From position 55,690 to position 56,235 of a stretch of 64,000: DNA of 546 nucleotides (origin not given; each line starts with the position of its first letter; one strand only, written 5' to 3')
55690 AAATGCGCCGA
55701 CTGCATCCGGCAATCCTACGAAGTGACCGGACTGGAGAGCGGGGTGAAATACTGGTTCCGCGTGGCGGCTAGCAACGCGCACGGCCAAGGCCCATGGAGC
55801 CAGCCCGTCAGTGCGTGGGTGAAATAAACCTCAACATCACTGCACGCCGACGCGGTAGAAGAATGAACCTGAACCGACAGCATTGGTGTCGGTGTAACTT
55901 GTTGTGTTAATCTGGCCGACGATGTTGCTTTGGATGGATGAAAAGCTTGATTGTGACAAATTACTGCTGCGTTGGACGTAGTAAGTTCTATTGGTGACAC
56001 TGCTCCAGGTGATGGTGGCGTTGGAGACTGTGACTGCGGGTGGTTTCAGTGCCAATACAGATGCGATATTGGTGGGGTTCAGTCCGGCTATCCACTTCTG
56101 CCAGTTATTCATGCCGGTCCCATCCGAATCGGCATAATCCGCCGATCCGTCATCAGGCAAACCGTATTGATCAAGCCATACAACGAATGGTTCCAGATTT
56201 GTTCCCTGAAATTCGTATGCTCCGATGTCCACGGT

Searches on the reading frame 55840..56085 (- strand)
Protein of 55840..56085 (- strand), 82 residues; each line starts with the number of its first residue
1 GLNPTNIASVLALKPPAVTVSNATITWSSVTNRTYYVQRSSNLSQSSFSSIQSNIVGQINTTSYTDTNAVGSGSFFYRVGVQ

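Call 26: predict_structure(alignment_id=A2)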
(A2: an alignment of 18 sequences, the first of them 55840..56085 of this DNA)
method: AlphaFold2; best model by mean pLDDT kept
length: 82 residues; sequences in the alignment: 18
mean_pLDDT: 87.6   pTM: 0.65
mean pLDDT of the five models: 87.6, 87.2, 85.9, 85.4, 83.8
residues with pLDDT >= 90: 43; 70-90: 31; 50-70: 8; < 50: 0
segments of 3 or more residues with pLDDT < 50: none
pLDDT, mean of each block of 10 residues (from residue 1): 79 69 93 96 88 96 92 86 93
secondary structure, 60 per line:
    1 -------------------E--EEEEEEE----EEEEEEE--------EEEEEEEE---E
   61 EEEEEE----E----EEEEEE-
elements in order: E23-29 E34-40 E49-56 E60-66 E76-81

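Call 28: fold_search(model_id=the predicted structure, library=pdb)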
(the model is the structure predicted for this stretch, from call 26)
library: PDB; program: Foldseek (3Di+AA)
matches with E <= 10: 488; with E <= 0.001: 0
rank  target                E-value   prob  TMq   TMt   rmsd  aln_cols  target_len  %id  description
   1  6zva_A                1.7e-01  0.77  0.39  0.35   8.5        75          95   12  Crystal structure of My5 (released 2021-08-04)
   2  4zy9_A                1.9e-01  0.94  0.48  0.33   4.7        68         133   15  X-ray crystal structure of selenomethionine-labelled V110M mutant of chitosan-binding module 1 derived from chitosanas (released 2016-04-13)
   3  6zva_B                3.1e-01  0.75  0.48  0.43  12.6        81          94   15  Crystal structure of My5 (released 2021-08-04)
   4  2yc4_B                3.4e-01  0.90  0.48  0.34   4.5        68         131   12  Intraflagellar Transport Complex 25-27 from Chlamydomonas (released 2011-03-23)
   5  4zxe_A                4.5e-01  0.80  0.47  0.33   4.7        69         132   13  X-ray crystal structure of chitosan-binding module 1 derived from chitosanase/glucanase from Paenibacillus sp. IK-5. (released 2016-04-13)
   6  1va9_MODEL_1_A        6.0e-01  0.96  0.57  0.40   3.8        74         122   16  Solution structure of the second FNIII domain of DSCAML1 protein (released 2005-02-22)
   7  6gvk_A                6.0e-01  0.92  0.54  0.25   6.2        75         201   11  Second pair of Fibronectin type III domains of integrin beta4 (T1663R mutant) bound to the bullous pemphigoid antigen  (released 2019-03-20)
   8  7y6e_G                6.4e-01  0.94  0.58  0.27   7.2        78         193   14  Crystal structure of sDscam FNIII23 domains, isoform Beta2v6 (released 2023-05-24)
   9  4zxe_C                6.4e-01  0.75  0.48  0.32   4.6        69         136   13  X-ray crystal structure of chitosan-binding module 1 derived from chitosanase/glucanase from Paenibacillus sp. IK-5. (released 2016-04-13)
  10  7y6e_C                8.5e-01  0.92  0.58  0.27   6.2        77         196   14  Crystal structure of sDscam FNIII23 domains, isoform Beta2v6 (released 2023-05-24)
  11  2yjq_B                8.5e-01  0.72  0.44  0.09   4.5        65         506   12  Structure of a Paenibacillus Polymyxa Xyloglucanase from Glycoside Hydrolase Family 44 (released 2011-06-15)
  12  7y6e_D                9.0e-01  0.92  0.59  0.27   6.2        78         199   15  Crystal structure of sDscam FNIII23 domains, isoform Beta2v6 (released 2023-05-24)
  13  6gvl_A                9.5e-01  0.84  0.54  0.25   6.2        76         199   10  Second pair of Fibronectin type III domains of integrin beta4 bound to the bullous pemphigoid antigen BP230 (BPAG1e) (released 2019-03-20)
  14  2yc4_A                9.5e-01  0.72  0.49  0.34   4.6        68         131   13  Intraflagellar Transport Complex 25-27 from Chlamydomonas (released 2011-03-23)
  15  6pol_E                9.5e-01  0.60  0.42  0.35   4.8        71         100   15  Crystal structure of the human NELL1 EGF1-3-Robo3 FN1 complex (released 2020-05-06)
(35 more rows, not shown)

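Call 29: search_protein_representatives(alignment_id=A2)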
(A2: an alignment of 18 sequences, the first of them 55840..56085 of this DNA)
Query: 18 sequences, 83 profile positions. Proteins with E-value up to 0.001 (for the whole library): 14843; up to 1e-10: 1289; up to 1e-30: 26. The best 150 are listed.
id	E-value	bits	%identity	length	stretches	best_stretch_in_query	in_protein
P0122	5.5e-59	212.4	-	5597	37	16-77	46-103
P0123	5.8e-46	170.6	-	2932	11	4-80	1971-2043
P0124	9.0e-45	166.8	-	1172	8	5-82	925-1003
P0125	2.1e-43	162.4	-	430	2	1-82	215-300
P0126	5.4e-43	161.1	-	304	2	1-82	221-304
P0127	2.2e-42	159.1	-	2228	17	16-80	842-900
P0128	3.0e-42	158.7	-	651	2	1-82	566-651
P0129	3.8e-42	158.4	-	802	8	25-81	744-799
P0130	4.1e-42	158.3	-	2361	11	12-81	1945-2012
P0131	3.1e-41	155.4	-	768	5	4-82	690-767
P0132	5.7e-40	151.4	-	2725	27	16-80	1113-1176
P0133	2.0e-36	140.1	-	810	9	8-81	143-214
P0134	2.1e-36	140.0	-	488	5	3-81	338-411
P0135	4.5e-35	135.7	-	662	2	1-81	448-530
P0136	5.4e-35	135.5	-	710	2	1-82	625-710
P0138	3.9e-34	132.7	-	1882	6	16-82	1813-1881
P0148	4.2e-30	119.8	-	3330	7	16-80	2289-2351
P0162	9.4e-27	109.1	-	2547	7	11-80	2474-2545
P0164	3.0e-26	107.5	-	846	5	16-80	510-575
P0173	8.1e-25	102.9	-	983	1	1-82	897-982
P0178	2.0e-24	101.6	-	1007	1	1-82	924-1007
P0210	4.3e-22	94.1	-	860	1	1-82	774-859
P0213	6.5e-22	93.6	-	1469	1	1-82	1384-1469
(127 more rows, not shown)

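Call 32: search_protein_families(library=pfam, proteins=[P0131, P0134, P0129, P0124, P0133, P0125, P0173, P0178, P0213, P0164], max_evalue=0.01)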
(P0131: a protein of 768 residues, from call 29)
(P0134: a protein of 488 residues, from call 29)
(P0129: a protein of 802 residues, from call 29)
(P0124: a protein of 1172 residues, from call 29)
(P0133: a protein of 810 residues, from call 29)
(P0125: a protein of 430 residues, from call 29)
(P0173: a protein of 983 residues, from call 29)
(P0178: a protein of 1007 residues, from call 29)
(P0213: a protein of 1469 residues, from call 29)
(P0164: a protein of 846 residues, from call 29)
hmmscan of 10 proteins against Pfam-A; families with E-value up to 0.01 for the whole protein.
P0131 (768 aa): 4 families
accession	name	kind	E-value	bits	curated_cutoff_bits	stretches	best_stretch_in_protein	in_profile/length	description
PF18676.6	MBG_2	-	3.1e-72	239.6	25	5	56-131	1-72/72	MBG domain (YGX type)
PF05737.18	Collagen_bind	-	1.3e-05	25.8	27.5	0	607-652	64-109/131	Collagen binding domain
PF13750.12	Big_3_3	-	0.0007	19.7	27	0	694-725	80-111/157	Bacterial Ig-like domain (group 3)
PF06701.19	MIB_HERC2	-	0.0075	16.6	33.5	0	623-646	35-58/66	Mib_herc2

P0134 (488 aa): 4 families
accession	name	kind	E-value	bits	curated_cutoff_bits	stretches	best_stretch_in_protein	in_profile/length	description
PF00041.27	fn3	-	5.5e-07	30.1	25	1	28-101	9-78/84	Fibronectin type III domain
PF16656.11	Pur_ac_phosph_N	-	8.2e-07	29.9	30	0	49-92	27-82/93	Purple acid Phosphatase, N-terminal domain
PF01108.23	Tissue_fac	-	0.00018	21.8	27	0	203-260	38-97/107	Tissue factor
PF25814.1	fn3_SORL1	-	0.0015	19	27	0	191-267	7-79/90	SORL1-like, fn3 domain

P0129 (802 aa): 6 families
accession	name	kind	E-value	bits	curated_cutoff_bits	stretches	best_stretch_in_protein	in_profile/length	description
PF23972.1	DUF7298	-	1.5e-09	38.3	27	0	592-634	37-78/167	Domain of unknown function (DUF7298)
PF01108.23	Tissue_fac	-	9.6e-07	29.1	27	0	446-471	40-68/107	Tissue factor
PF05641.18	Agenet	-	2.9e-05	24.9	27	0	668-694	20-45/61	Agenet domain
PF17116.11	T9SS_plug_1st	-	7.5e-05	23.1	23.9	0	287-324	19-56/126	Type 9 secretion system plug protein 1st domain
PF21506.2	Knl-2-like_dom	-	0.0012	19.1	27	0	306-331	16-40/54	Kinetochore null protein 2-like domain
PF00116.26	COX2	-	0.0015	18.8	22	0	441-461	72-92/120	Cytochrome C oxidase subunit II, periplasmic domain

P0124 (1172 aa): 1 family
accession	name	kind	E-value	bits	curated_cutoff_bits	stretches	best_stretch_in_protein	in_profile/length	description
PF04151.21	PPC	-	8.2e-06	27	25.9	1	165-241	2-69/70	Bacterial pre-peptidase C-terminal domain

P0133 (810 aa): 1 family
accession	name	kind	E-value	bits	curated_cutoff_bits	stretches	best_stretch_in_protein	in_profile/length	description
PF23192.1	NOMO_12th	-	0.00026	22.1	27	0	163-195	52-86/98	NOMO C-terminal transthyretin-like domain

P0125 (430 aa): 1 family
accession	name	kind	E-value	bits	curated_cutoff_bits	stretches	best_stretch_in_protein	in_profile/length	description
PF18884.5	TSP3_bac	-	4.6e-07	30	25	1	201-222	1-22/22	Bacterial TSP3 repeat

P0173 (983 aa): 3 families
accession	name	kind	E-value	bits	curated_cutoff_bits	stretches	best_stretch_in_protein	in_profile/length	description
PF18911.6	PKD_4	-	2.2e-08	34.5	27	1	388-445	25-81/85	PKD domain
PF00801.26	PKD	-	3.1e-08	33.9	23.5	1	376-436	6-69/80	PKD domain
PF13229.12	Beta_helix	-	2.5e-07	30.9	25.9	2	115-193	55-132/158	Right handed beta helix region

P0178 (1007 aa): 0 families

P0213 (1469 aa): 4 families
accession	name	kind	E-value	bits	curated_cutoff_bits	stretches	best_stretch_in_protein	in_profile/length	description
PF18911.6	PKD_4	-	5.7e-18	65.2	27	2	928-993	19-83/85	PKD domain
PF00801.26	PKD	-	5.4e-15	55.6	23.5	2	934-994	18-79/80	PKD domain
PF13229.12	Beta_helix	-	3.5e-07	30.4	25.9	1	243-374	11-139/158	Right handed beta helix region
PF05048.19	NosD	-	0.0077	16.1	23.6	1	259-390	17-144/212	Periplasmic copper-binding protein (NosD)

P0164 (846 aa): 1 family
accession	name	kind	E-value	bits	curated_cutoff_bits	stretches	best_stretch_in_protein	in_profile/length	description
PF04151.21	PPC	-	2.8e-11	44.6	25.9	1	89-165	3-70/70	Bacterial pre-peptidase C-terminal domain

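Call 36: find_related_loci(query=A3, collection=genome_contigs, flank=6000)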
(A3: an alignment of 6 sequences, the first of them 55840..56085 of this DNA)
Query A3 (82 aa) in genome_contigs; peptide patterns used: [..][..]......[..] (x = any residue, [..] = any of these).
55 stretches matched a pattern; 34 encode a relative of the query (tblastn E <= 1e-3); 34 distinct loci.
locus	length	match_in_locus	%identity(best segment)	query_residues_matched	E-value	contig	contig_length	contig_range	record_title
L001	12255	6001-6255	64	1-82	2e-29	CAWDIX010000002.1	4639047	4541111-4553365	MAG: uncultured Verrucomicrobiae bacterium isolate MFD06435.bin.2.9 genome assembly, contig: contig_20627, whole genome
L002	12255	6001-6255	66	1-82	3e-29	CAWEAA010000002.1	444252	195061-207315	MAG: uncultured Verrucomicrobiae bacterium isolate MFD05580.bin.1.24 genome assembly, contig: contig_17871, whole genome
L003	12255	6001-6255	66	1-82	1e-28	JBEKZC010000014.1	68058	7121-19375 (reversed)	MAG: Verrucomicrobiota bacterium isolate SPRUCE 68 SPRUCE_68_14, whole genome shotgun sequence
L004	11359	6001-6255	62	1-81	1e-27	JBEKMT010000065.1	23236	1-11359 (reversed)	MAG: Verrucomicrobiota bacterium isolate SPRUCE 3 SPRUCE_3_65, whole genome shotgun sequence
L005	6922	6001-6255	64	1-82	1e-27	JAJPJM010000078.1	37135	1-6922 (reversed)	MAG: Verrucomicrobia bacterium isolate Centralia_MAG_483 k107_21702105, whole genome shotgun sequence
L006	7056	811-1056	63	4-82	2e-27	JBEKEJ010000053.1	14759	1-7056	MAG: Verrucomicrobiota bacterium isolate SPRUCE 203 SPRUCE_203_53, whole genome shotgun sequence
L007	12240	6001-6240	65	4-82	2e-27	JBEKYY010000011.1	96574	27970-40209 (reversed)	MAG: Verrucomicrobiota bacterium isolate SPRUCE 686 SPRUCE_686_11, whole genome shotgun sequence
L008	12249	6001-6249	60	1-82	5e-27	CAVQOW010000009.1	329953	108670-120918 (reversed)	MAG: uncultured Verrucomicrobiae bacterium isolate MFD01476.bin.2.132 genome assembly, contig: contig_43827, whole genom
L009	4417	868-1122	60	1-82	5e-27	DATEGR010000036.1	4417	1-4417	MAG TPA_asm: Verrucomicrobiia bacterium isolate SMAG_U8790 k141_2235986, whole genome shotgun sequence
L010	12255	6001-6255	61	1-82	6e-27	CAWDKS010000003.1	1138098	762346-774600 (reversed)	MAG: uncultured Verrucomicrobiae bacterium isolate MFD09286.bin.1.254 genome assembly, contig: contig_33281, whole genom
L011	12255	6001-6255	62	1-82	1e-26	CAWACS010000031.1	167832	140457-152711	MAG: uncultured Verrucomicrobiae bacterium isolate MFD09286.bin.4.160 genome assembly, contig: contig_71004, whole genom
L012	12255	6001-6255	61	1-82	1e-26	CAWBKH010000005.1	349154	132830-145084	MAG: uncultured Verrucomicrobiae bacterium isolate MFD03044.bin.1.108 genome assembly, contig: contig_32038, whole genom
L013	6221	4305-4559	61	1-82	5e-26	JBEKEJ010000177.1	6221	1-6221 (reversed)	MAG: Verrucomicrobiota bacterium isolate SPRUCE 203 SPRUCE_203_177, whole genome shotgun sequence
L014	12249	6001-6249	54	1-82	5e-25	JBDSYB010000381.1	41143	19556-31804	MAG: Verrucomicrobiota bacterium isolate cluster1_bin.665 k127_2290664, whole genome shotgun sequence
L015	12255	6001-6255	58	1-82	1e-24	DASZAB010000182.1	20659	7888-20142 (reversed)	MAG TPA_asm: Verrucomicrobiia bacterium isolate SMAG_U6377 k141_766567, whole genome shotgun sequence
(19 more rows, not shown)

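Call 48: search_protein_families(library=ncbifam, alignment_id=A4, max_evalue=0.001)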
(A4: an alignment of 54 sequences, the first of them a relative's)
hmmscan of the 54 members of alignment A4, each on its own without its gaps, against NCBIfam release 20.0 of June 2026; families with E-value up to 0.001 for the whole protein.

A. member 1, P0125 (430 aa): 2 families
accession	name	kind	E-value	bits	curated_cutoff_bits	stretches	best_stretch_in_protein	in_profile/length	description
NF041518.1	choice_anch_Q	domain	3.7e-10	39.9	25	1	132-175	16-58/58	choice-of-anchor Q domain-containing protein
NF042425.1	Amuc_1099_fam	equivalog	4.6e-09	36.3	50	1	184-225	111-153/321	Amuc_1099 family pilus-like system protein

B. families by the number of members that match (of 54 scanned): 6 families
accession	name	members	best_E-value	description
NF041518.1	choice_anch_Q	50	1.2e-37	choice-of-anchor Q domain-containing protein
NF042425.1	Amuc_1099_fam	23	1.7e-13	Amuc_1099 family pilus-like system protein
TIGR04247.1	NosD_copper_fam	6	8.9e-12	nitrous oxide reductase family maturation protein NosD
NF035926.1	scyF_NHL_VPEP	1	1.4e-23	scytonemin biosynthesis PEP-CTERM protein ScyF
NF052521.1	TafC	1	2.6e-15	TafC family fimbrial protein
TIGR03804.1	para_beta_helix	1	4.7e-05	parallel beta-helix repeat protein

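Call 50: search_solved_structures(query=A2, max_evalue=10, show_alignments=3)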
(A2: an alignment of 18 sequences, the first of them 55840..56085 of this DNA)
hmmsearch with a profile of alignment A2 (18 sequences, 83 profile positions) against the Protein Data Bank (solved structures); distinct sequences matched with E-value up to 10: 8.
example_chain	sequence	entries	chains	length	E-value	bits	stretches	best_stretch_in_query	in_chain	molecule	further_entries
3mpc_A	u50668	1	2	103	0.00021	24.6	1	9-79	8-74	Fn3-like protein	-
5g56_A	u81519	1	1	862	0.015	18.6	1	10-79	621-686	CARBOHYDRATE BINDING FAMILY 6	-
2rv9_A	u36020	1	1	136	0.19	15.1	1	16-68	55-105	Glucanase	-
4zxe_A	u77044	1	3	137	0.19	15.1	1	16-68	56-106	Glucanase/Chitosanase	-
4zy9_A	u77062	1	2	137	0.27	14.6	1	16-57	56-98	Glucanase/chitosanase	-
8vb0_H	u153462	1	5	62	0.98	12.8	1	29-63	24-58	Alpha-claw decoration protein (gp44)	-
2dkm_A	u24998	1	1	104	1.4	12.4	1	14-39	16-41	Collagen alpha-1(XX) chain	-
6q2u_A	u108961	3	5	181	1.5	12.2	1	41-78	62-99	Cytochrome c4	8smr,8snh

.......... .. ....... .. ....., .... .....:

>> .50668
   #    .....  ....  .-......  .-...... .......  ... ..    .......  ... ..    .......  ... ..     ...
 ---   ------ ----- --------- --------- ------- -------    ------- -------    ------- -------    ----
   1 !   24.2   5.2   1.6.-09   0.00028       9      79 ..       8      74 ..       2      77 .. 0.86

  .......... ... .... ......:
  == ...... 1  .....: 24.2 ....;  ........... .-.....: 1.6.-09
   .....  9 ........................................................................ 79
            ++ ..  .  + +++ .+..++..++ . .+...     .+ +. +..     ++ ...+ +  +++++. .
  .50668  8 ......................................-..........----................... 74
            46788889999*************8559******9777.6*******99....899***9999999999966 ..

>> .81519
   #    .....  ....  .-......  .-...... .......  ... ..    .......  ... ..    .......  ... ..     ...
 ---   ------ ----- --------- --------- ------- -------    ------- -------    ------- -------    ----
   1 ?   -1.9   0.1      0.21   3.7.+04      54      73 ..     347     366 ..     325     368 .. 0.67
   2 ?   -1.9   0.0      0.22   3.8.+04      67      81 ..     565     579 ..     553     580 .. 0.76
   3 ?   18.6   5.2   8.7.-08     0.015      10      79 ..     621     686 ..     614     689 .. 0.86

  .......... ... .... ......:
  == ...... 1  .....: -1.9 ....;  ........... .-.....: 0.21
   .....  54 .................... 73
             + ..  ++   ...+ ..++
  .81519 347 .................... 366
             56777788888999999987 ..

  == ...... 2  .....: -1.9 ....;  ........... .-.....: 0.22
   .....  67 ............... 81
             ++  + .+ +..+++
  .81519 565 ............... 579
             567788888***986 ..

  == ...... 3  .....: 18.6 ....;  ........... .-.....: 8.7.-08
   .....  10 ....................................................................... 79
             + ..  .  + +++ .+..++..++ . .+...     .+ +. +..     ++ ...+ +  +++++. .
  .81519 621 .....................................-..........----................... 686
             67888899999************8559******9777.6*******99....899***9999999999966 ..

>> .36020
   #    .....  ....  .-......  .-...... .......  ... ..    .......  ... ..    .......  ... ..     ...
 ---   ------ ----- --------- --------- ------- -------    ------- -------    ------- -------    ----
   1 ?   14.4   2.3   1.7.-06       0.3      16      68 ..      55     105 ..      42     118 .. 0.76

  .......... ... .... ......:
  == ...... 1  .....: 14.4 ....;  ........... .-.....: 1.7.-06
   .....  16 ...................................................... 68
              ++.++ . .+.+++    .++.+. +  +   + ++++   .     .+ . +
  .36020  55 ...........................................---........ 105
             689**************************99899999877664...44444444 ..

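Call 69: list_cluster_members(proteins=[P0124, P0129, P0131, P0133, P0134, P0164, P0138, P0148, P0162, P0210])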
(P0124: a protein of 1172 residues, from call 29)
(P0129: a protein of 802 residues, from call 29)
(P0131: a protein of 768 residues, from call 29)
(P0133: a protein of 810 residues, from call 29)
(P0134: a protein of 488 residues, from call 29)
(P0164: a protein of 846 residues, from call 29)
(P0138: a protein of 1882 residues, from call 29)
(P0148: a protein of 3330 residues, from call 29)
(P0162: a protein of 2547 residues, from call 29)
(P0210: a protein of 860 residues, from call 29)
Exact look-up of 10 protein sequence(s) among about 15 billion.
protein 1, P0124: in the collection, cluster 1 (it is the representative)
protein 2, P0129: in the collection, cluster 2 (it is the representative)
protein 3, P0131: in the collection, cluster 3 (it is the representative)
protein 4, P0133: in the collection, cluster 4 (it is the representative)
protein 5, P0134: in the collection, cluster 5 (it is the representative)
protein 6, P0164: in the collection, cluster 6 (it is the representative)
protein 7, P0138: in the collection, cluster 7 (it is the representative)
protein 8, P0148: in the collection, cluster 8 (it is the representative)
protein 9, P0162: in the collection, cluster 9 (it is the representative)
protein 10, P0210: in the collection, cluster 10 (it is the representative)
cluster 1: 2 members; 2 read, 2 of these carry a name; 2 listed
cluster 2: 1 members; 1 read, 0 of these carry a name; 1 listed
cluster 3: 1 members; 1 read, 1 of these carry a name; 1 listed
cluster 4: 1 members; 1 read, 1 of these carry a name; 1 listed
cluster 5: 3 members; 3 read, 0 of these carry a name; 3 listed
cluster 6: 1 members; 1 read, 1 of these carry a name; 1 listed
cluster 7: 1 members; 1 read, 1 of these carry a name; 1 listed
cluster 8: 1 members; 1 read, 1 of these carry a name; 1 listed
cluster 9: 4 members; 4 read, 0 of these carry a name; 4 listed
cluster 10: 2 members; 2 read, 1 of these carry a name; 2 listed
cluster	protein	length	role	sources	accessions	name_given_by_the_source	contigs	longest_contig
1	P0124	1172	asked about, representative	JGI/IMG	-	hypothetical protein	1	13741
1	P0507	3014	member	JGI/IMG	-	subtilisin family serine protease/subtilisin-like proprotein convertase family protein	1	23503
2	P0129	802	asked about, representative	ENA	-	-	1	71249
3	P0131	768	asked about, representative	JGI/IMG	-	hypothetical protein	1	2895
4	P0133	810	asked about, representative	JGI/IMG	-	hypothetical protein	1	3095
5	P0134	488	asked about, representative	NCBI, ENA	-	-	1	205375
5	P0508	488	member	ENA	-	-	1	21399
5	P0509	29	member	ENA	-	-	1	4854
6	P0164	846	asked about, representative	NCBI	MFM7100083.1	MAG: PPC domain-containing protein, partial [Verrucomicrobiota bacterium]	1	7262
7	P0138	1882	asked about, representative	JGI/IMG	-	subtilisin-like proprotein convertase family protein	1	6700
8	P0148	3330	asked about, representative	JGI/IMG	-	subtilisin-like proprotein convertase family protein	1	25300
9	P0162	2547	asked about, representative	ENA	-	-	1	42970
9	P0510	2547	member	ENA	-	-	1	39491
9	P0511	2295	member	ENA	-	-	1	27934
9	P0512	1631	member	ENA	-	-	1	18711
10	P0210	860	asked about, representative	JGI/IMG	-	-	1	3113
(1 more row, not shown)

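Call 76: search_protein_families(library=pfam, alignment_id=A6, max_evalue=1)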
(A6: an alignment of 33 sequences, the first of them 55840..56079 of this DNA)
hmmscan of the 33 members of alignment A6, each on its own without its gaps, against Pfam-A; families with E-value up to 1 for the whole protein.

A. member 1, window:55840-56079:- (80 aa): 0 families

B. families by the number of members that match (of 33 scanned): 20 families
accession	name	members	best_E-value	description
PF22633.2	F5_F8_type_C_2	3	0.014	NedA-like, galactose-binding domain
PF12613.13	FliC_D2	1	0.017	Flagellin, D2 domain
PF13400.11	Tad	1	0.018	Putative Flp pilus-assembly TadE/G-like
PF25275.1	Golvesin_C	1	0.021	Golvesin C-terminal domain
PF05345.18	He_PIG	1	0.033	Putative Ig domain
PF20578.4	aBig_2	1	0.035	Atrophied bacterial Ig domain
PF23148.1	Gp77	1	0.055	Podophage GP4 fiber-tail adaptor protein gp77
PF17218.8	CBX7_C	1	0.06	CBX family C-terminal motif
PF10821.13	DUF2567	1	0.075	Protein of unknown function (DUF2567)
PF15285.11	BH3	1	0.083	Beclin-1 BH3 domain, Bcl-2-interacting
PF21066.3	Reovirus_L2_MT2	1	0.11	Reovirus core-spike protein lambda-2 (L2), methyltransferase-2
PF13163.11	DUF3999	1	0.11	Protein of unknown function (DUF3999)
PF13817.11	DDE_Tnp_IS66_C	1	0.12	IS66 C-terminal element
PF24514.1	SpaA_4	1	0.12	Prealbumin-like fold domain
PF00385.30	Chromo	1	0.13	Chromo (CHRromatin Organisation MOdifier) domain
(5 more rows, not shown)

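Call 77: search_solved_structures(query=A6, max_evalue=1, show_alignments=1)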
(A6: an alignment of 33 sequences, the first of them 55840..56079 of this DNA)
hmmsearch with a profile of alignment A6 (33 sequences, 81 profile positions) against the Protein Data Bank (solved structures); distinct sequences matched with E-value up to 1: 10.
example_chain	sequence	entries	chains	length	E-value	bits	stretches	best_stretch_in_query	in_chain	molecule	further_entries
3mpc_A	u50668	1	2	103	3.2e-06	30.6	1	14-75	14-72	Fn3-like protein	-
5g56_A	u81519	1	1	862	6.8e-05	26.3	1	14-75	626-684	CARBOHYDRATE BINDING FAMILY 6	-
2rv9_A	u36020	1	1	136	0.00022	24.7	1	16-66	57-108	Glucanase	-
4zxe_A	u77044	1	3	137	0.00023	24.6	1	16-66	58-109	Glucanase/Chitosanase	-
4zy9_A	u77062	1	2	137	0.00037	23.9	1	16-65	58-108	Glucanase/chitosanase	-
1cfb_A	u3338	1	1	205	0.0047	20.4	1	5-64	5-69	DROSOPHILA NEUROGLIAN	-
2dmk_A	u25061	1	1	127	0.59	13.7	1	6-55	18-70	midline 2 isoform 2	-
8esl_A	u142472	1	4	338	0.7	13.4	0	22-38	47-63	Choloylglycine hydrolase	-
7pry_H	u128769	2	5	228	0.73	13.4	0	13-74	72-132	Beta-6 Fab heavy chain | Beta-06 heavy chain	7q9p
9vsf_A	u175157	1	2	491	0.92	13.1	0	2-50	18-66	Beta-1,3-glucanase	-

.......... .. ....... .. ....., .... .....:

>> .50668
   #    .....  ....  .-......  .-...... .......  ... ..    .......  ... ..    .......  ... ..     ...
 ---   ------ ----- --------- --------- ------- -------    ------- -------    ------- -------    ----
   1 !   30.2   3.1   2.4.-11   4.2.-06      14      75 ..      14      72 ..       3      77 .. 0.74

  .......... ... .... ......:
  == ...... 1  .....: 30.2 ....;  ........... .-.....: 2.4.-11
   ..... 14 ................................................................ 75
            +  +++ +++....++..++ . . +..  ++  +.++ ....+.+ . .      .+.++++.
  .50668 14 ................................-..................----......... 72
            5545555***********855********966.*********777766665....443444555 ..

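Call 79: search_protein_families(library=ncbifam, alignment_id=A6, max_evalue=1)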
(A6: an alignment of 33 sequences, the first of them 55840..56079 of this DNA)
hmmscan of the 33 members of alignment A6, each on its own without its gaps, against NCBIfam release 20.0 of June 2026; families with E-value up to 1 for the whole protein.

A. member 1, window:55840-56079:- (80 aa): 0 families

B. families by the number of members that match (of 33 scanned): 8 families
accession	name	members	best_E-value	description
NF033511.1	metallo_CpaA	1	0.028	metalloendopeptidase CpaA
NF006470.0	PRK08869.1-5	1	0.033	flagellin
TIGR00385.1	dsbE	1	0.036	DsbE family thiol:disulfide interchange protein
NF010621.0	PRK14014.1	1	0.053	acetyltransferase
NF041928.1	choice_anch_W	1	0.083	choice-of-anchor W domain-containing protein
NF007747.0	PRK10427.1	1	0.088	PTS fructose-like transporter subunit IIB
NF004371.0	PRK05740.1-1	1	0.11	preprotein translocase subunit SecE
NF058595.1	invert_tail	1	0.13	lipo-invert putative C-terminal anchoring domain-containing protein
